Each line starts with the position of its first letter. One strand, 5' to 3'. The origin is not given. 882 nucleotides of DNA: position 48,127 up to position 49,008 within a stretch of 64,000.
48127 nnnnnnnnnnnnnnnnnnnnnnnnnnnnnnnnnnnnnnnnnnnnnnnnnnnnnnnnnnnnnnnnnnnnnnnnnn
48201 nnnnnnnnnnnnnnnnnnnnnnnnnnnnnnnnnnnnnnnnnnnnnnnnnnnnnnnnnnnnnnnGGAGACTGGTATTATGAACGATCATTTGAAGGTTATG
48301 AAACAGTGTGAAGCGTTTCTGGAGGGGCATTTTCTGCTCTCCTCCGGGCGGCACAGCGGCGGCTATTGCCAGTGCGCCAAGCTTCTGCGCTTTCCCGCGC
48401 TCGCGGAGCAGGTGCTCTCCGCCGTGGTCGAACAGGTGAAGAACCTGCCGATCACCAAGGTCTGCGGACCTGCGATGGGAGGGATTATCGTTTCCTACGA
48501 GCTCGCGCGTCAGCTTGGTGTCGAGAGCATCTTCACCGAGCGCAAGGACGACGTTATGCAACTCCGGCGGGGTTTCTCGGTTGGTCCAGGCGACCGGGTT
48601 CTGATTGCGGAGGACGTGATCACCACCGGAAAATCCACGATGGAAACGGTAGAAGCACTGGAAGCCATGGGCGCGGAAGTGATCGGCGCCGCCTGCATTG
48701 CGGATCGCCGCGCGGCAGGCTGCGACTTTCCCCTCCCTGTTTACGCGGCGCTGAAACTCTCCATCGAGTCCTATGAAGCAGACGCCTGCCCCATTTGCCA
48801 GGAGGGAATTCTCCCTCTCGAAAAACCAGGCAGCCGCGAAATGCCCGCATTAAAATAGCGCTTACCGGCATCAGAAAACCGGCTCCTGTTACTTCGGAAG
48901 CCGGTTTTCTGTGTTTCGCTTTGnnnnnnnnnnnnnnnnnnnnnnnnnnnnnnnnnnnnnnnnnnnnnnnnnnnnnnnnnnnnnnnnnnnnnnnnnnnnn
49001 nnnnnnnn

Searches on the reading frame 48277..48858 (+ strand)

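Call 7: search_protein_families(library=ncbifam, proteins=[window:48277-48858:+])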
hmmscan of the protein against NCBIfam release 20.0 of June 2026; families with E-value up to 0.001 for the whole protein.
window:48277-48858:+ (193 aa): 19 families
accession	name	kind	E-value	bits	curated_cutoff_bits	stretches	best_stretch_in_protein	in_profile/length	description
TIGR01367.1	pyrE_Therm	equivalog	1.7e-61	207.1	150.25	1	6-187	4-187/187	orotate phosphoribosyltransferase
TIGR00336.1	pyrE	equivalog_domain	5.8e-21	75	106.8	1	7-146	2-149/173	orotate phosphoribosyltransferase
NF010382.0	PRK13809.1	equivalog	9.4e-11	41.5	208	1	9-150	18-163/210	orotate phosphoribosyltransferase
NF004034.0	PRK05500.1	equivalog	1.8e-09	36.7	656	1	12-136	298-424/478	bifunctional orotidine-5'-phosphate decarboxylase/orotate phosphoribosyltransferase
NF001729.0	PRK00455.1-3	equivalog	1.9e-08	34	245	1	18-137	33-158/231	orotate phosphoribosyltransferase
TIGR01090.1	apt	equivalog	6.1e-08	33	185.85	1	93-142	98-146/169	adenine phosphoribosyltransferase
NF002620.0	PRK02277.1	subfamily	7.6e-08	32.2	115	1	53-156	81-192/201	orotate phosphoribosyltransferase-like protein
NF002633.0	PRK02304.1-2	equivalog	9.3e-08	32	224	1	93-142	100-148/172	adenine phosphoribosyltransferase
NF002634.0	PRK02304.1-3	equivalog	3.9e-07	29.9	170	1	101-143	114-156/182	adenine phosphoribosyltransferase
NF002632.0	PRK02304.1-1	equivalog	7.4e-07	29.1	243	0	101-143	115-157/183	adenine phosphoribosyltransferase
NF006328.0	PRK08558.1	equivalog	8.7e-07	28.8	184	0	104-144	175-215/238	adenine phosphoribosyltransferase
NF002635.0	PRK02304.1-4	subfamily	1.5e-06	27.9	146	1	102-145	112-155/188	adenine phosphoribosyltransferase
NF002636.0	PRK02304.1-5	equivalog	2.3e-06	27.2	125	0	101-142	113-154/176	adenine phosphoribosyltransferase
TIGR01743.1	purR_Bsub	equivalog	8.7e-06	24.9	258.7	0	27-92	97-161/268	pur operon repressor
NF040646.1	HPT_Archaea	equivalog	8.8e-06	25.4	200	1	102-145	111-154/184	hypoxanthine/guanine phosphoribosyltransferase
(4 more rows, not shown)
